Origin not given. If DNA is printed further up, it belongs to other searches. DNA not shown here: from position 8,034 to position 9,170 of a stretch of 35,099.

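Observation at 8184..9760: Short HipA-like kinase coupled to a DUF3037-like protein in the post-D cargo slot: candidate uncharacterised prophage defence module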

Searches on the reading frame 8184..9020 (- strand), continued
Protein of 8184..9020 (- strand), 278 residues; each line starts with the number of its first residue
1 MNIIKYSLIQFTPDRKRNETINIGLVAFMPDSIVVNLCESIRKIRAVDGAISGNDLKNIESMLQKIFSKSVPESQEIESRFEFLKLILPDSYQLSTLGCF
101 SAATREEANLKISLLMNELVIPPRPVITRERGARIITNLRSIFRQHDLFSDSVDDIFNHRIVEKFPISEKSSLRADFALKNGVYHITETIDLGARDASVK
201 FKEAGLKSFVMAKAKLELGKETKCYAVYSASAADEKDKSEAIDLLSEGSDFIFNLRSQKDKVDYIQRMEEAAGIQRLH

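Call 49: search_solved_structures(query=A2, max_evalue=1)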
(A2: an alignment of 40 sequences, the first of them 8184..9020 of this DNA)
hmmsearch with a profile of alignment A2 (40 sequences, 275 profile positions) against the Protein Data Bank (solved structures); distinct sequences matched with E-value up to 1: 4.
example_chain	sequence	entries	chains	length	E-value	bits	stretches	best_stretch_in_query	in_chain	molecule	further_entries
4o96_A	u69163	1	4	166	0.0019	21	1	101-161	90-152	type III effector protein kinase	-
4lrk_A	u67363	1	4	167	0.002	21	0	101-161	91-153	Effector NleH2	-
7s94_A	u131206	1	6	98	0.65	12.7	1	48-122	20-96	Endogenous retrovirus group S71 member 1 Env polyprotein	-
6rx3_A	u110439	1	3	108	0.72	12.5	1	50-113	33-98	Syncytin-2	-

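Call 50: find_related_loci(query=A2, collection=genome_contigs, flank=6000)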
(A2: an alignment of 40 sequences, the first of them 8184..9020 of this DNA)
Query A2 (278 aa) in genome_contigs; peptide patterns used: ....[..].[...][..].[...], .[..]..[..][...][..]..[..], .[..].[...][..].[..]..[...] (x = any residue, [..] = any of these).
210 stretches matched a pattern; 25 encode a relative of the query (tblastn E <= 1e-3); 24 distinct loci.
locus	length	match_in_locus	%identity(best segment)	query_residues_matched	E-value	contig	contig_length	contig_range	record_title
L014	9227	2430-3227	36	5-275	2e-48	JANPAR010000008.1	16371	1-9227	MAG: Burkholderiales bacterium isolate VAR_79_metabat_185 VAR_79_k141_2049312, whole genome shotgun sequence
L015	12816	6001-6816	35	1-277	7e-46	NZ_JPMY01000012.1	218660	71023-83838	Pseudomonas sp. ML96 ML96_Contig_12, whole genome shotgun sequence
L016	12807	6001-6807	34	1-273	4e-46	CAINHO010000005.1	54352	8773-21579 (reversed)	MAG: uncultured proteobacterium isolate MJ120702A_bin-449 genome assembly, contig: bin-449:05/51, whole genome shotgun s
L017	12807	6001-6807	35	4-277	5e-46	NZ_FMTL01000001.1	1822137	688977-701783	Pseudomonas peli strain DSM 17833, whole genome shotgun sequence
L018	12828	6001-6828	34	1-278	3e-44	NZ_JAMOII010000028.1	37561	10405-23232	Stutzerimonas stutzeri strain SD25545 39PstSD25545gv12C028, whole genome shotgun sequence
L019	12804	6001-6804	33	1-273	2e-43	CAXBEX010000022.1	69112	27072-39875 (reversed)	MAG TPA_asm: uncultured Colwellia sp. isolate ERR2762171_concoct_228 genome assembly, contig: ERZ3422408.542, whole geno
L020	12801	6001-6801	34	5-276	1e-43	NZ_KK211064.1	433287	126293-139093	Marinobacterium jannaschii DSM 6295 Q354DRAFT_scaffold00001.1, whole genome shotgun sequence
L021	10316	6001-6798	33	6-278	2e-43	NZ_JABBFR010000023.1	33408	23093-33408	Rosenbergiella gaditana strain S61 NODE_23_length_33408_cov_45.099397, whole genome shotgun sequence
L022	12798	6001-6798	32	1-274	3e-42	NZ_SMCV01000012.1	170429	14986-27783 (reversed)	Raoultella sp. BIGb0138 Ga0304797_112, whole genome shotgun sequence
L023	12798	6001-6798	32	1-274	7e-42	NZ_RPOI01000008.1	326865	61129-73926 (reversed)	Citrobacter youngae strain CCUG 30791 citrobacter_youngae_CCUG30791T_0000008, whole genome shotgun sequence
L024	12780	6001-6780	34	6-270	4e-41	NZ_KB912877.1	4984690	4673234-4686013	Methylobacter marinus A45 MetmaDRAFT_scaffold1.1, whole genome shotgun sequence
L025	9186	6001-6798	31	1-274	2e-39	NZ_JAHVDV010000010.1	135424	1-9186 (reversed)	Yokenella regensburgei strain SA185 Indigo38_contig_10, whole genome shotgun sequence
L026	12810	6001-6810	31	1-275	1e-39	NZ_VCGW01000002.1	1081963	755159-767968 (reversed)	Marinobacter maritimus strain CK47 NODE_2_length_1081963_cov_63.556496, whole genome shotgun sequence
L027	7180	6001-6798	31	1-274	3e-39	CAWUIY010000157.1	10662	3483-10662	MAG: uncultured Serratia sp. isolate SRR17458618_metabat2_14_1705322952 genome assembly, contig: ERZ21854036.428, whole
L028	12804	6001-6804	32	1-273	8e-39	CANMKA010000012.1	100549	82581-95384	uncultured Paraglaciecola sp. isolate 44-3Z.fasta genome assembly, contig: NODE_12, whole genome shotgun sequence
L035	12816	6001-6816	35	1-277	1e-46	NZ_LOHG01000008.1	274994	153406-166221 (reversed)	Pseudomonas maioricensis strain S25 scaffold00008, whole genome shotgun sequence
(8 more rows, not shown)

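Call 51: search_dna_similar(query=window:8184-9020:-, collection=phages, mode=protein, max_rows=25, max_evalue=0.001)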
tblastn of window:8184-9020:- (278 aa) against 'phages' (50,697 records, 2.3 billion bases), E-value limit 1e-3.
No match.

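Call 56: search_protein_families(library=pfam, proteins=[L035:4218-5117:+, L019:1872-5216:+, L028:68-1333:+, L025:3269-3847:-, L022:4256-4801:-, L015:1636-2499:-, L010:7495-7926:+], max_evalue=0.01)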
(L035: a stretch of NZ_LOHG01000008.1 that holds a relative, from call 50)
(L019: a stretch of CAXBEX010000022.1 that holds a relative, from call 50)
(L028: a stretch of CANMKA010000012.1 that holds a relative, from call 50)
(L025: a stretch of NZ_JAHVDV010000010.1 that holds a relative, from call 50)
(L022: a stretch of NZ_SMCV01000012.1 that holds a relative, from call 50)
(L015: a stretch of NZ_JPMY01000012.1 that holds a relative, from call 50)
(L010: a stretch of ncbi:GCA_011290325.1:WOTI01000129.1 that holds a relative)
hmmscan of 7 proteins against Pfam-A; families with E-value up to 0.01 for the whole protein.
L035:4218-5117:+ (300 aa): 2 families
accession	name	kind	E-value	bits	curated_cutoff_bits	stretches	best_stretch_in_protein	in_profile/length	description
PF00717.28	Peptidase_S24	-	2.9e-16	59.6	23.3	1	205-291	30-115/116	Peptidase S24-like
PF01381.28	HTH_3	-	1.8e-05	25.1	23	1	34-81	6-53/55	Helix-turn-helix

L019:1872-5216:+ (1115 aa): 5 families
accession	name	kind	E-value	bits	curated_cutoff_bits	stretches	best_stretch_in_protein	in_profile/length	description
PF18766.7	SWI2_SNF2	-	4.4e-22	79.3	26.7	1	320-602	1-210/221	SWI2/SNF2 ATPase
PF04851.21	ResIII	-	1.5e-12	48.2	22.5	1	317-492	4-149/164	Type III restriction enzyme, res subunit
PF04313.20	HSDR_N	-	1.6e-11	44.8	25.1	1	134-233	105-196/198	Type I restriction enzyme R protein N terminus (HSDR_N)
PF22679.2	T1R_D3-like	-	2.3e-11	44.8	27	1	717-774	93-154/158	Type I restriction enzyme subunit R domain 3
PF00270.35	DEAD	-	0.00022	21.5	26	1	326-538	9-165/167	DEAD/DEAH box helicase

L028:68-1333:+ (422 aa): 3 families
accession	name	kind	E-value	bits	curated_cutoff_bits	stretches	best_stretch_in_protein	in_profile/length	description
PF01420.25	Methylase_S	-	1.9e-24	87.2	22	2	241-391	2-162/168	Type I restriction modification DNA specificity domain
PF15784.10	GPS2_interact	-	0.00078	20.3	27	0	186-227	33-74/92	G-protein pathway suppressor 2-interacting domain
PF15894.10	SgrT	-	0.0044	17.2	27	0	6-33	3-30/46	Inhibitor of glucose uptake transporter SgrT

L025:3269-3847:- (193 aa): 1 family
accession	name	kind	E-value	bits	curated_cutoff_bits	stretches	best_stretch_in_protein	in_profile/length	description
PF06254.16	YdaT_toxin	-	3e-29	101.7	21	1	85-168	3-90/92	Bacterial toxin ydaT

L022:4256-4801:- (182 aa): 3 families
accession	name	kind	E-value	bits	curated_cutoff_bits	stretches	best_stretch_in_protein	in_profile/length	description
PF15943.11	YdaS_toxin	-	2.3e-12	47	30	1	109-170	1-63/65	Bacterial toxin YdaS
PF14549.12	P22_Cro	-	0.0009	19.4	30.2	1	111-154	4-43/60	DNA-binding transcriptional regulator Cro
PF13384.12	HTH_23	-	0.0072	16.6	24.6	0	120-140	21-41/50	Homeodomain-like domain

L015:1636-2499:- (288 aa): 5 families
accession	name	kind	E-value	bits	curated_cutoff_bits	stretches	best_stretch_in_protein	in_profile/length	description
PF01695.23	IstB_IS21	-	4e-16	59.7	24.1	1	91-262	47-207/238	IstB-like ATP binding protein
PF00308.24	Bac_DnaA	-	9e-10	39.4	23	1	109-269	5-158/162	Bacterial DnaA ATPAse domain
PF00004.35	AAA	-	0.00022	22.1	21.2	1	145-223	1-73/131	ATPase family associated with various cellular activities (AAA)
PF13604.12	AAA_30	-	0.0013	19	27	1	138-227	13-108/191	AAA domain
PF13191.12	AAA_16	-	0.0076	17.2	32.6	0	140-200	20-92/167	AAA ATPase domain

L010:7495-7926:+ (144 aa): 1 family
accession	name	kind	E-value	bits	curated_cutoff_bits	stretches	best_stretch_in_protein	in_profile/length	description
PF07867.16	DUF1654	-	4.7e-18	65.1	27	1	75-142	2-69/70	Protein of unknown function (DUF1654)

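Call 79: search_protein_families(library=padloc, proteins=[P0082, P0118], max_evalue=0.01)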
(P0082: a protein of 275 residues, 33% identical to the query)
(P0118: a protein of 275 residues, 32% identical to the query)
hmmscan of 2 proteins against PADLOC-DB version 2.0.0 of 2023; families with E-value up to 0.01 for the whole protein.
P0082 (275 aa): 1 family
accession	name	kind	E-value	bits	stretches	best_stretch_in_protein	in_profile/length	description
PDLC04767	PDC-M66B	-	5.6e-07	27.3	1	1-228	1-234/281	-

P0118 (275 aa): 1 family
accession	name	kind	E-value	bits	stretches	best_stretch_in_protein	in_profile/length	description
PDLC04767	PDC-M66B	-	1.1e-09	36.2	1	1-238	1-247/281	-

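Call 90: fold_search(model_id=the predicted structure, library=viral)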
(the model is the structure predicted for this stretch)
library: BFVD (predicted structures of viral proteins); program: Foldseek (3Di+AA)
matches with E <= 10: 889; with E <= 0.001: 4
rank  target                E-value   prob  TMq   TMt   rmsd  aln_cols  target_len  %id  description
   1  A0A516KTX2            2.8e-10  1.00  0.34  0.36  14.6       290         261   16  (no name in the UniProt tables at hand)
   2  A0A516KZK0            8.7e-09  1.00  0.30  0.30  17.0       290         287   12  (no name in the UniProt tables at hand)
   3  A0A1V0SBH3            1.9e-04  0.80  0.19  0.16  23.7       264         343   16  DUF2726 domain-containing protein [Catovirus CTV1]
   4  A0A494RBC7            2.5e-04  1.00  0.26  0.44  12.5       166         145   10  (no name in the UniProt tables at hand)
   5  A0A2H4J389            1.0e-03  0.99  0.26  0.21  13.3       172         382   15  Type VII secretion protein [uncultured Caudovirales phage]
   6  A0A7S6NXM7            3.0e-03  0.99  0.25  0.33   6.5       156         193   14  Uncharacterized protein [Bathycoccus sp. RCC716 virus 1]
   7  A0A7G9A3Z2            6.2e-03  0.33  0.21  0.20  19.6       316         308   12  Uncharacterized protein [Bacteriophage sp.]
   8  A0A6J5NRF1            8.4e-03  1.00  0.29  0.55   4.4       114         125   11  Uncharacterized protein [uncultured Caudovirales phage]
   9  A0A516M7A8            9.0e-03  0.98  0.33  0.48   6.7       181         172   13  (no name in the UniProt tables at hand)
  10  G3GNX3                9.0e-03  0.33  0.20  0.15  21.1       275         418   10  (no name in the UniProt tables at hand)
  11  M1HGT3                9.5e-03  0.72  0.21  0.14  10.3       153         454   10  (no name in the UniProt tables at hand)
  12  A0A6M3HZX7            1.3e-02  0.99  0.30  0.60   4.6       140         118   16  (no name in the UniProt tables at hand)
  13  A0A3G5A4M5            1.3e-02  0.84  0.25  0.16  12.5       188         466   11  C2H2-type domain-containing protein [Harvfovirus sp.]
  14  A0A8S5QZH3            1.3e-02  0.33  0.21  0.21  18.3       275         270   11  Endonuclease-like protein [Siphoviridae sp. ctyvQ1]
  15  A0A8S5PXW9            1.5e-02  0.57  0.23  0.13  16.2       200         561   10  Endonuclease-like protein [Myoviridae sp. ctgsk7]
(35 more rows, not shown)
